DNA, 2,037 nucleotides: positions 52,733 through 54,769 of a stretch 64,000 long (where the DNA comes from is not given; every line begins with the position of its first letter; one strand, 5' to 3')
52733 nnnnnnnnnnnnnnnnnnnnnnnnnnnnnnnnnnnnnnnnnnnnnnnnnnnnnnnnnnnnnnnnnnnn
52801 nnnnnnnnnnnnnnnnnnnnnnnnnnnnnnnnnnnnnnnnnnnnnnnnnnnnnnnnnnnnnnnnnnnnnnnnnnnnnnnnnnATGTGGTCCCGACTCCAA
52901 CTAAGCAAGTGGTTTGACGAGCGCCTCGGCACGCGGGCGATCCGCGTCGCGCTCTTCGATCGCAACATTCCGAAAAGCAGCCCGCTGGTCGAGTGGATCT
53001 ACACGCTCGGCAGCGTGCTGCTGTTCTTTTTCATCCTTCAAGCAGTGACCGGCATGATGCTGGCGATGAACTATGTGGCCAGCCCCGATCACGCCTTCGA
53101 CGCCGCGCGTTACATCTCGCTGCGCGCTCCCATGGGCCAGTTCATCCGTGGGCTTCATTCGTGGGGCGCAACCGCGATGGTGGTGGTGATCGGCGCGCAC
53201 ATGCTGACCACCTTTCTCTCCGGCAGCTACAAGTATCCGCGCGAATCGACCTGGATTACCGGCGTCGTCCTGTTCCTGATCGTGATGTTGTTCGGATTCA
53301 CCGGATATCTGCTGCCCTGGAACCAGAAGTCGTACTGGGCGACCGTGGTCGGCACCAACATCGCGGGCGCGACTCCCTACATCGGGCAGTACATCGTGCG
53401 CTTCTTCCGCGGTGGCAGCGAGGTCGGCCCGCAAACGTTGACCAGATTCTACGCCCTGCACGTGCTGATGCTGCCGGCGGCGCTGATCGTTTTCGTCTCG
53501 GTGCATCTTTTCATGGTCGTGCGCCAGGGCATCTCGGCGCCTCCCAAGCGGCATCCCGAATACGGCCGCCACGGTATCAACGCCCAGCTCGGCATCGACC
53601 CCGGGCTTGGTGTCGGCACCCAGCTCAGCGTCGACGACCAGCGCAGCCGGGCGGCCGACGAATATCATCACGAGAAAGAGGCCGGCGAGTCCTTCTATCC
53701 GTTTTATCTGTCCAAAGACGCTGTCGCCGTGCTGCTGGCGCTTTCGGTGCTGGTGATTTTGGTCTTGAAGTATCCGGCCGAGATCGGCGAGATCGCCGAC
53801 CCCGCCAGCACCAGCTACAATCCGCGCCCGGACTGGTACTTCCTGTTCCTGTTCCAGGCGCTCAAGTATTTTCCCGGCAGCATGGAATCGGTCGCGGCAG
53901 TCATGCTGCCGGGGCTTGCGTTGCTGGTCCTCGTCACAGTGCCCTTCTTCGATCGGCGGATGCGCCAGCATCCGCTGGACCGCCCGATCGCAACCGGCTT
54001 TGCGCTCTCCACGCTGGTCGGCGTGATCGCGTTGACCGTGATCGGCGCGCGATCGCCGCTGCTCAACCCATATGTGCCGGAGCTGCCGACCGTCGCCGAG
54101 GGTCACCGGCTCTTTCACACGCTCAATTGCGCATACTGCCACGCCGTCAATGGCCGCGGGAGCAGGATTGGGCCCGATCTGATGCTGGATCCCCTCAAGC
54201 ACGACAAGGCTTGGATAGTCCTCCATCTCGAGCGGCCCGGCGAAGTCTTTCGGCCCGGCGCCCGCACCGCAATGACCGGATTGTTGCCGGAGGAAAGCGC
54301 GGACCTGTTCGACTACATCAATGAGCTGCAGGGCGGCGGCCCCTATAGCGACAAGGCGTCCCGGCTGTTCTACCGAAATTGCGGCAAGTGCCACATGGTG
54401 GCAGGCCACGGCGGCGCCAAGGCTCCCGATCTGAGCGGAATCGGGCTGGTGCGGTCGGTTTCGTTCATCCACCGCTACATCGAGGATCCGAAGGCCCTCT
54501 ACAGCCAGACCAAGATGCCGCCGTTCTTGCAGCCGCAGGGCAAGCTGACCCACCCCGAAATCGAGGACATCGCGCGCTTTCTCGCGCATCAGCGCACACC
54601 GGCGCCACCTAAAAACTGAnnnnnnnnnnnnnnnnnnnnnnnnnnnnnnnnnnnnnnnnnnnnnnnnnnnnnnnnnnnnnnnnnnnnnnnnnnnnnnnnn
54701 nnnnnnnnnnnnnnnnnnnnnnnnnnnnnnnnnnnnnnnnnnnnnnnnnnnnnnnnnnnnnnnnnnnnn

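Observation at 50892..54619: Rieske / cytochrome b-dihaem-c complex with an SPFH scaffold and a third monoheme cytochrome embedded in the same cluster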

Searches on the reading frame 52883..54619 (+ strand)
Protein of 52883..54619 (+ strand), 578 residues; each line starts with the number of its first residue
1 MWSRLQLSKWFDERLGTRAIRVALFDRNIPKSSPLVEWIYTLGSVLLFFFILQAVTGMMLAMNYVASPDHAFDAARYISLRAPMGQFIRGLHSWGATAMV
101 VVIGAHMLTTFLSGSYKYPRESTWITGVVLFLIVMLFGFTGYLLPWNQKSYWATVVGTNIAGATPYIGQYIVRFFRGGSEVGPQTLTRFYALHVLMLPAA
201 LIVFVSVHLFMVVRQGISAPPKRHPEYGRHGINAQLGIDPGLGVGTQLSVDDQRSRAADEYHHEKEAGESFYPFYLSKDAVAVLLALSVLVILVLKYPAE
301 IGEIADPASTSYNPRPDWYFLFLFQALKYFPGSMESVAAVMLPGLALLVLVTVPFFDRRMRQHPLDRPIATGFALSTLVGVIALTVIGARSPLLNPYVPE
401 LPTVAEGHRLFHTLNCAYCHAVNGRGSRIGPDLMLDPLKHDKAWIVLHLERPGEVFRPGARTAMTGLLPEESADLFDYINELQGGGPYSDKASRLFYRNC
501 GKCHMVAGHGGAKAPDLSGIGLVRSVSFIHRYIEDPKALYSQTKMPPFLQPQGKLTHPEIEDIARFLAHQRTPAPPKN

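Call 3: search_protein_families(library=pfam, proteins=[window:52883-54619:+], max_evalue=0.01)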
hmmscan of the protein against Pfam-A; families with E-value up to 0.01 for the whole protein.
window:52883-54619:+ (578 aa): 8 families
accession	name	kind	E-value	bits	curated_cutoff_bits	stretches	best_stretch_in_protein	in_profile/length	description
PF00033.24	Cytochrome_B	-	4.8e-50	170.5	27.2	1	32-215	6-188/189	Cytochrome b/b6/petB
PF13631.11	Cytochrom_B_N_2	-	6.7e-43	147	27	1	98-295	2-160/169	Cytochrome b(N-terminal)/b6/petB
PF00034.26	Cytochrom_C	-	8.8e-18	65.9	21.3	2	491-569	3-88/90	Cytochrome c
PF13442.11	Cytochrome_CBB3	-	4.2e-10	40.2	27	1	492-567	6-68/68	Cytochrome C oxidase, cbb3-type, subunit III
PF00032.22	Cytochrom_B_C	-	7.2e-09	36.3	20.7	1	305-392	2-86/102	Cytochrome b(C-terminal)/b6/petD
PF14358.11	DUF4405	-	0.00044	21.2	26.7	1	45-108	5-63/66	Domain of unknown function (DUF4405)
PF01292.26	Ni_hydr_CYTB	-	0.0021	18.3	30.1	1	30-111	93-163/179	Prokaryotic cytochrome b561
PF02433.20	FixO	-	0.006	16.5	29.6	0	426-456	99-129/219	Cytochrome C oxidase, mono-heme subunit/FixO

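Call 6: search_protein_families(library=ncbifam, proteins=[window:52883-54619:+], max_evalue=0.001)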
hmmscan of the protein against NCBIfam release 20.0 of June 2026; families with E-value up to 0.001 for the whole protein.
window:52883-54619:+ (578 aa): 13 families
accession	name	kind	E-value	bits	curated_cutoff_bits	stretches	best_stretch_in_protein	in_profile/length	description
NF002990.0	PRK03735.1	subfamily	5e-66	222.7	325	1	7-220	5-222/223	cytochrome b6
NF040969.1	cytb_ExtP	equivalog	2.5e-62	210.3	290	1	28-219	13-204/205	selenite/tellurite reduction operon b-type cytochrome ExtP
NF050120.1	bc1_QcrB_actin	exception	2.1e-35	122.5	500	1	37-216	23-219/458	cytochrome bc1 complex cytochrome b subunit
NF041076.1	cyt_b_SoxC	equivalog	2.5e-30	105.9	740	2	40-223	28-206/542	proton pump complex cytochrome B SoxC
TIGR01156.1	cytb6_f_IV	equivalog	3.8e-12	46.3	127.05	1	268-389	28-147/160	cytochrome b6-f complex subunit IV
TIGR04485.1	thiosulf_SoxX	equivalog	1.1e-11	45.3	61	1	499-569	4-77/78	sulfur oxidation c-type cytochrome SoxX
TIGR02603.1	CxxCH_TIGR02603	domain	1.7e-09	37.8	68.15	1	405-436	4-34/134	putative heme-binding domain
NF050122.1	bc1_QcrC_actin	exception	1.5e-08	34.3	200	0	401-433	38-69/253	cytochrome bc1 complex diheme cytochrome c subunit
TIGR04494.1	c550_PedF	equivalog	3.9e-07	30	122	0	379-445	25-92/133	cytochrome c-550 PedF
NF040971.1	cytc_ExtS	equivalog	1.7e-06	27.5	100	0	398-445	72-119/262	selenite/tellurite reduction operon c-type cytochrome lipoprotein ExtS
NF011054.0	PRK14486.1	equivalog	1.9e-06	27.6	447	0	392-427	203-237/294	putative bifunctional cbb3-type cytochrome c oxidase subunit II/cytochrome c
NF045774.1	cytochro_C551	exception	3.2e-05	23.8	118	0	489-570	39-109/110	cytochrome c551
TIGR00782.1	ccoP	equivalog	0.00037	19.9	179.95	0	403-428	202-226/285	cytochrome-c oxidase, cbb3-type subunit III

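Call 7: find_homologous_proteins(query=window:52883-54619:+, max_evalue=1e-10)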
Query window:52883-54619:+ (578 aa): 2898 proteins with E <= 1e-10 among 8000 candidates; the best 120 are listed.
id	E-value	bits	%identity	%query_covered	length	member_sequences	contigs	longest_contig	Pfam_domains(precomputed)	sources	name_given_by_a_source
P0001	0.0e+0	1306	98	100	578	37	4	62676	PF00033.25,PF00032.23,PF13442.12,PF13631.12,PF00034.27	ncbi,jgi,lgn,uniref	ncbi:cytochrome b N-terminal domain-containing protein [Candidatus Binatus sp.]|jgi:ubiquinol-cytoch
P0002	0.0e+0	1232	91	100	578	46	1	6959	PF00033.25,PF00032.23,PF13442.12,PF13631.12,PF00034.27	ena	-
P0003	0.0e+0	1224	90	100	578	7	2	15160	PF00033.25,PF00032.23,PF13442.12,PF13631.12,PF00034.27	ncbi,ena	-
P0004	0.0e+0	1221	90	100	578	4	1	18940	PF00033.25,PF00032.23,PF13442.12,PF13631.12,PF00034.27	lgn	-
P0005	0.0e+0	1167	86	100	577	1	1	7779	PF00033.25,PF00032.23,PF13442.12,PF13631.12,PF00034.27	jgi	jgi:ubiquinol-cytochrome c reductase cytochrome b subunit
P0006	0.0e+0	1161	85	100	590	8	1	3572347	PF00033.25,PF00032.23,PF13442.12,PF13631.12,PF00034.27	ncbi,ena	-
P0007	0.0e+0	1154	85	100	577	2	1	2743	PF00033.25,PF00032.23,PF13442.12,PF13631.12,PF00034.27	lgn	-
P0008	0.0e+0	1096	89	92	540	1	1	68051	PF00033.25,PF00032.23,PF13442.12,PF13631.12,PF00034.27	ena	-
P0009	0.0e+0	1095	80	100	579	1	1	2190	PF00033.25,PF00032.23,PF13442.12,PF13631.12,PF00034.27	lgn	-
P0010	0.0e+0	1078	82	99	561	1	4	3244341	PF00033.25,PF00032.23,PF02433.21,PF13442.12,PF13631.12,PF00034.27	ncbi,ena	ncbi:MAG: cytochrome b N-terminal domain-containing protein [Candidatus Binatus sp.]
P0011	0.0e+0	1060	97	81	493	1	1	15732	PF00033.25,PF00032.23,PF13442.12,PF13631.12,PF00034.27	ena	-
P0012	0.0e+0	1053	80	99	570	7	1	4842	PF00033.25,PF00032.23,PF13442.12,PF13631.12,PF00034.27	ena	-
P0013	0.0e+0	1049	79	100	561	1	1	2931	PF00033.25,PF00032.23,PF02433.21,PF13442.12,PF13631.12,PF00034.27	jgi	jgi:quinol-cytochrome oxidoreductase complex cytochrome b subunit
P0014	0.0e+0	1046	79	99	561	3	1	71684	PF00033.25,PF00032.23,PF02433.21,PF13442.12,PF13631.12,PF00034.27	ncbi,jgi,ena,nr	ncbi:MAG TPA: cytochrome b N-terminal domain-containing protein [Candidatus Binataceae bacterium]|nr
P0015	0.0e+0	1045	79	99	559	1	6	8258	PF00033.25,PF00032.23,PF02433.21,PF13442.12,PF13631.12,PF00034.27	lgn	-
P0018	0.0e+0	1022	78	99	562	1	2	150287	PF00033.25,PF00032.23,PF02433.21,PF13442.12,PF13631.12,PF00034.27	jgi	jgi:ubiquinol-cytochrome c reductase cytochrome b subunit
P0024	5.3e-285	965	73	99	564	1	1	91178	PF00033.25,PF00032.23,PF02433.21,PF13442.12,PF13631.12,PF00034.27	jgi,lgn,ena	-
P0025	1.1e-269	914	68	99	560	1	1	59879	PF00033.25,PF00032.23,PF02433.21,PF13442.12,PF13631.12,PF00034.27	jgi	jgi:ubiquinol-cytochrome c reductase cytochrome b subunit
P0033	4.6e-208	711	57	99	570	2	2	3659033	PF00033.25,PF01292.27,PF00032.23,PF02433.21,PF13442.12,PF13631.12,PF00034.27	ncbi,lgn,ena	ncbi:MAG: cytochrome b N-terminal domain-containing protein [Candidatus Binataceae bacterium]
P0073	1.9e-160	553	47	98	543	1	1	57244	PF00033.25,PF00032.23,PF02433.21,PF13442.12,PF13631.12,PF00034.27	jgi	jgi:ubiquinol-cytochrome c reductase cytochrome b subunit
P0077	2.2e-153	530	44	98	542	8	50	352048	PF00033.25,PF00032.23,PF02433.21,PF13442.12,PF13631.12,PF00034.27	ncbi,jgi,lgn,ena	jgi:ubiquinol-cytochrome c reductase cytochrome b subunit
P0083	2.4e-151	523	44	98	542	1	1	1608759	PF14358.12,PF00033.25,PF00032.23,PF02433.21,PF13442.12,PF13631.12,PF00034.27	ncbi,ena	-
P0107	4.0e-145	503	44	98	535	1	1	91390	PF00033.25,PF00032.23,PF02433.21,PF13442.12,PF13631.12,PF00034.27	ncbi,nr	ncbi:MAG: cytochrome b N-terminal domain-containing protein [Deltaproteobacteria bacterium]|nr:cytoc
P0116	8.3e-142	492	41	97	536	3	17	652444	PF00033.25,PF00032.23,PF02433.21,PF13442.12,PF13631.12,PF00034.27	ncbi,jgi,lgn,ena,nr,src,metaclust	ncbi:MAG: hypothetical protein A2W61_05585 [Deltaproteobacteria bacterium RIFCSPLOWO2_01_44_7]|nr:MA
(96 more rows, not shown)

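Call 9: find_encoding_contigs(protein=P0006, flank=10000, max_places=2)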
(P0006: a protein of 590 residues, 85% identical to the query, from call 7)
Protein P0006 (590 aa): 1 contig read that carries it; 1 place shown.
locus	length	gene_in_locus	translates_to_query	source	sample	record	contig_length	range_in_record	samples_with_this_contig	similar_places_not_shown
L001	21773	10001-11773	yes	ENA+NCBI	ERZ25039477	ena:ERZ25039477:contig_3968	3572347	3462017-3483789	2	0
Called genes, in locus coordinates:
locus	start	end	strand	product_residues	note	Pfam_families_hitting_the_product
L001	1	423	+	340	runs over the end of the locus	PF14522:Cytochrome_C7 (faint), PF14537:Cytochrom_c3_2 (faint), PF22113:Mtrc-MtrF_II-IV_dom (faint), PF22678:Cytochrom_c_NrfB-like (weak), PF09699:Paired_CXXCH_1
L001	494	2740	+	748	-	PF11854:MtrB_PioB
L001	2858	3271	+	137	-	PF00034:Cytochrom_C, PF13442:Cytochrome_CBB3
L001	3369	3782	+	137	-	PF00034:Cytochrom_C, PF13442:Cytochrome_CBB3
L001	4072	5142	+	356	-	PF03264:Cytochrom_NNT (weak)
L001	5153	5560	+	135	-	-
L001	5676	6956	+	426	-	PF02085:Cytochrom_CIII (faint), PF22113:Mtrc-MtrF_II-IV_dom (faint), PF22678:Cytochrom_c_NrfB-like (faint), PF00684:DnaJ_CXXCXGXG (faint), PF14522:Cytochrome_C7 (faint), PF14537:Cytochrom_c3_2 (faint), PF09699:Paired_CXXCH_1 (faint)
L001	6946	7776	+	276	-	PF01292:Ni_hydr_CYTB (weak)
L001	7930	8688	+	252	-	PF01145:Band_7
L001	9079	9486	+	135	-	PF00034:Cytochrom_C (weak), PF13442:Cytochrome_CBB3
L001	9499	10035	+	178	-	PF00355:Rieske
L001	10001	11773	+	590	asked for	PF00033:Cytochrome_B, PF13631:Cytochrom_B_N_2, PF13442:Cytochrome_CBB3 (faint), PF00032:Cytochrom_B_C, PF00034:Cytochrom_C (weak)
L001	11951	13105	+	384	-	PF04055:Radical_SAM, PF13186:SPASM (weak)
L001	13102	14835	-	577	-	PF18158:AidB_N, PF02770:Acyl-CoA_dh_M, PF00441:Acyl-CoA_dh_1, PF08028:Acyl-CoA_dh_2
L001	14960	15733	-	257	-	PF00378:ECH_1, PF16113:ECH_2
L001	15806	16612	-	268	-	PF00378:ECH_1, PF16113:ECH_2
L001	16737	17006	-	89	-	-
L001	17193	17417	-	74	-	PF07859:Abhydrolase_3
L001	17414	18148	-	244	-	-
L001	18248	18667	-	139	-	-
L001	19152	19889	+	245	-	PF03061:4HBT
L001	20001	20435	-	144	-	-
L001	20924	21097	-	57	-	-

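Call 10: find_encoding_contigs(protein=P0033, flank=10000, max_places=2)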
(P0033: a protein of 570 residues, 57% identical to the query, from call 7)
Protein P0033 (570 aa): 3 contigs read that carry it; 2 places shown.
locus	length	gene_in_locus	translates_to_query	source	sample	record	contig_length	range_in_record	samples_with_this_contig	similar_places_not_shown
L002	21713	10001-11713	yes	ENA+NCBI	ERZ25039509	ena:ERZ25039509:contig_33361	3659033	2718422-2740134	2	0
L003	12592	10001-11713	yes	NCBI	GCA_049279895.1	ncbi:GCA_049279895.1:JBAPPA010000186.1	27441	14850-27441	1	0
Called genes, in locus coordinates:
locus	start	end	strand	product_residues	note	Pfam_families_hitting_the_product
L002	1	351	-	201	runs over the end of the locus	-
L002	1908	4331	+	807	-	PF04879:Molybdop_Fe4S4, PF00384:Molybdopterin, PF01568:Molydop_binding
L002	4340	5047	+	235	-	PF00037:Fer4 (faint), PF12797:Fer4_2 (weak), PF12837:Fer4_6 (faint), PF12838:Fer4_7 (weak), PF13247:Fer4_11, PF13237:Fer4_10 (weak), PF12838:Fer4_7 (weak), PF13187:Fer4_9, +2 more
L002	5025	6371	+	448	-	PF03916:NrfD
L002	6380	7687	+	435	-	PF02433:FixO (faint), PF22085:NorB_cytochrome_c-like (faint), PF13442:Cytochrome_CBB3 (faint), PF00034:Cytochrom_C (weak)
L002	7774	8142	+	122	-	PF00034:Cytochrom_C, PF13442:Cytochrome_CBB3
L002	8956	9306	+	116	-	PF13442:Cytochrome_CBB3, PF00034:Cytochrom_C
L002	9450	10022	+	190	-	PF00355:Rieske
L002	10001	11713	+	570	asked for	PF01292:Ni_hydr_CYTB (faint), PF00033:Cytochrome_B, PF13631:Cytochrom_B_N_2, PF13442:Cytochrome_CBB3 (faint), PF00032:Cytochrom_B_C, PF02433:FixO (faint), PF00034:Cytochrom_C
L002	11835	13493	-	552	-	PF12838:Fer4_7 (weak), PF13237:Fer4_10 (faint)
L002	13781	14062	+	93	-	-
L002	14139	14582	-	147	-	-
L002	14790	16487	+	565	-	-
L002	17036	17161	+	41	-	-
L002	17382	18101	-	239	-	PF12844:HTH_19, PF13560:HTH_31, PF01381:HTH_3, PF13413:HTH_25 (weak), PF02311:AraC_binding (weak), PF07883:Cupin_2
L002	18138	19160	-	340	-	PF08240:ADH_N, PF16912:Glu_dehyd_C (weak), PF00107:ADH_zinc_N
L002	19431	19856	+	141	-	PF00293:NUDIX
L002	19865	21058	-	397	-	PF00155:Aminotran_1_2, PF01041:DegT_DnrJ_EryC1 (weak)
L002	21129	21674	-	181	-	PF01467:CTP_transf_like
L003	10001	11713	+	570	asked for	PF01292:Ni_hydr_CYTB (faint), PF00033:Cytochrome_B, PF13631:Cytochrom_B_N_2, PF13442:Cytochrome_CBB3 (faint), PF00032:Cytochrom_B_C, PF02433:FixO (faint), PF00034:Cytochrom_C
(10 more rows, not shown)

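Call 11: find_encoding_contigs(protein=P0083, flank=10000, max_places=1)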
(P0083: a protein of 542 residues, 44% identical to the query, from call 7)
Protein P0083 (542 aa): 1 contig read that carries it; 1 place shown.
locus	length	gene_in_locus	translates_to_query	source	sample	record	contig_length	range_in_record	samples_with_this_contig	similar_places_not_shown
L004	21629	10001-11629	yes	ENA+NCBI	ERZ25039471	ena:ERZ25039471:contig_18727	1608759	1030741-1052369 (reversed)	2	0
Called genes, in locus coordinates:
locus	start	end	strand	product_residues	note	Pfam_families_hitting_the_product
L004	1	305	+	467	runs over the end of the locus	PF05140:ResB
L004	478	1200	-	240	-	-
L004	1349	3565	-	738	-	PF11854:MtrB_PioB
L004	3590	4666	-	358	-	PF22113:Mtrc-MtrF_II-IV_dom (faint), PF14522:Cytochrome_C7 (faint), PF14537:Cytochrom_c3_2 (faint), PF22678:Cytochrom_c_NrfB-like (faint), PF09699:Paired_CXXCH_1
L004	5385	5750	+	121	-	PF13442:Cytochrome_CBB3, PF00034:Cytochrom_C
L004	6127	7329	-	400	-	PF03916:NrfD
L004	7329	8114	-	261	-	PF13237:Fer4_10 (faint), PF00037:Fer4 (weak), PF12797:Fer4_2 (weak), PF12838:Fer4_7 (weak), PF13247:Fer4_11, PF00037:Fer4 (weak), PF12797:Fer4_2 (weak), PF12837:Fer4_6 (weak), +5 more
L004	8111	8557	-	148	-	PF09699:Paired_CXXCH_1 (faint), PF14522:Cytochrome_C7 (faint), PF14537:Cytochrom_c3_2 (faint), PF13435:Cytochrome_C554 (weak)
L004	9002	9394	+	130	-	PF00034:Cytochrom_C, PF13442:Cytochrome_CBB3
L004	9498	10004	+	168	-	PF00355:Rieske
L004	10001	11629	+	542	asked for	PF00033:Cytochrome_B, PF14358:DUF4405 (weak), PF13631:Cytochrom_B_N_2, PF00032:Cytochrom_B_C, PF00034:Cytochrom_C, PF13442:Cytochrome_CBB3, PF00034:Cytochrom_C, PF13442:Cytochrome_CBB3, +1 more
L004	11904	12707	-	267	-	PF00902:TatC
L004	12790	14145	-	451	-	PF05140:ResB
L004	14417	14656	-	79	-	PF02416:TatA_B_E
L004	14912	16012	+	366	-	PF04055:Radical_SAM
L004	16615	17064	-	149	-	PF01638:HxlR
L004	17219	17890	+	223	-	PF04264:YceI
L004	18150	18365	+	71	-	-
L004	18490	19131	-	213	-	PF13174:TPR_6 (faint), PF13374:TPR_10 (faint), PF13424:TPR_12 (faint), PF13432:TPR_16 (weak), PF14559:TPR_19 (weak), PF00515:TPR_1 (weak), PF07719:TPR_2 (weak), PF13181:TPR_8 (weak), +2 more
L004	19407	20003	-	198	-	PF01625:PMSR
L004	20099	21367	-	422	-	PF07719:TPR_2 (weak), PF00515:TPR_1 (weak), PF13414:TPR_11, PF13432:TPR_16, PF14559:TPR_19, PF21033:RMD1-3 (weak), PF13431:TPR_17 (weak), PF00515:TPR_1 (weak), +8 more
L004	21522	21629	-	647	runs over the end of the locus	PF13431:TPR_17 (faint), PF13428:TPR_14 (faint), PF00515:TPR_1, PF07719:TPR_2, PF13181:TPR_8 (weak)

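Call 12: find_encoding_contigs(protein=P0116, flank=10000, max_places=1)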
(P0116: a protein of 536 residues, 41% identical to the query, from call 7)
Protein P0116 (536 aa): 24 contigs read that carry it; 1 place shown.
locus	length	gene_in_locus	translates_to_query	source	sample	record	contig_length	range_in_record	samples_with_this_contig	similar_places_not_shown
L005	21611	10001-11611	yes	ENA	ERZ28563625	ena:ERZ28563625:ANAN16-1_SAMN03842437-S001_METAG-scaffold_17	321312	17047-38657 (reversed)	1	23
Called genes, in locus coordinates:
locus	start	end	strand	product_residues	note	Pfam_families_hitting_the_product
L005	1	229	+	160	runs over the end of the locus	PF09699:Paired_CXXCH_1 (faint), PF14522:Cytochrome_C7 (faint), PF14537:Cytochrom_c3_2 (faint), PF22113:Mtrc-MtrF_II-IV_dom (faint)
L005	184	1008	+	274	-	PF13183:Fer4_8 (weak), PF12838:Fer4_7, PF13237:Fer4_10, PF13247:Fer4_11, PF25160:LdpA_Fe-S-bd (weak), PF00037:Fer4, PF12797:Fer4_2, PF12837:Fer4_6 (weak), +4 more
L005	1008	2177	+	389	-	PF03916:NrfD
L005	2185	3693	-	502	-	PF02085:Cytochrom_CIII (faint), PF14522:Cytochrome_C7 (faint), PF14537:Cytochrom_c3_2 (weak)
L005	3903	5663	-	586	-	PF02085:Cytochrom_CIII (faint), PF09699:Paired_CXXCH_1 (faint), PF14522:Cytochrome_C7 (faint), PF14537:Cytochrom_c3_2 (faint), PF01292:Ni_hydr_CYTB, PF14358:DUF4405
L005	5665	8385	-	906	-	PF09699:Paired_CXXCH_1 (faint), PF14522:Cytochrome_C7 (faint), PF14537:Cytochrom_c3_2 (faint), PF22113:Mtrc-MtrF_II-IV_dom (weak)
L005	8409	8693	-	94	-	PF00034:Cytochrom_C (faint), PF13442:Cytochrome_CBB3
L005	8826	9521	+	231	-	PF03264:Cytochrom_NNT (faint), PF14522:Cytochrome_C7 (faint), PF09699:Paired_CXXCH_1 (faint), PF13435:Cytochrome_C554 (faint), PF14537:Cytochrom_c3_2 (faint), PF22113:Mtrc-MtrF_II-IV_dom (faint)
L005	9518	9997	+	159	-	PF00355:Rieske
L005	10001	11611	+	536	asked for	PF00033:Cytochrome_B, PF13631:Cytochrom_B_N_2, PF00032:Cytochrom_B_C, PF02433:FixO (faint), PF00034:Cytochrom_C, PF13442:Cytochrome_CBB3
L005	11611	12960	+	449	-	PF00034:Cytochrom_C, PF13442:Cytochrome_CBB3, PF00034:Cytochrom_C, PF13442:Cytochrome_CBB3, PF09459:EB_dh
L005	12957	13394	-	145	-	PF23892:Ig_CycH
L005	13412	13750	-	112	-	PF01521:Fe-S_biosyn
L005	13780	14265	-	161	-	PF13424:TPR_12 (faint), PF13432:TPR_16 (weak), PF00515:TPR_1, PF07719:TPR_2 (weak), PF13181:TPR_8, PF14559:TPR_19 (weak), PF00515:TPR_1 (weak), PF07719:TPR_2 (weak), +7 more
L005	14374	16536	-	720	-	PF11854:MtrB_PioB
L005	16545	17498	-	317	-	PF14522:Cytochrome_C7 (faint), PF14537:Cytochrom_c3_2 (faint), PF22113:Mtrc-MtrF_II-IV_dom (faint), PF13435:Cytochrome_C554 (faint), PF22678:Cytochrom_c_NrfB-like, PF09699:Paired_CXXCH_1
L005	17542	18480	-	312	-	PF08331:QueG_DUF1730, PF13237:Fer4_10 (faint), PF00037:Fer4 (faint), PF12838:Fer4_7 (weak), PF13484:Fer4_16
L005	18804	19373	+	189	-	-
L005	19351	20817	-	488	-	PF00370:FGGY_N, PF02782:FGGY_C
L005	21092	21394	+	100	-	PF06999:Suc_Fer-like (faint)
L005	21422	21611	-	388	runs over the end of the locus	PF03825:Nuc_H_symport, PF07690:MFS_1, PF12832:MFS_1_like, PF06779:MFS_4, PF07690:MFS_1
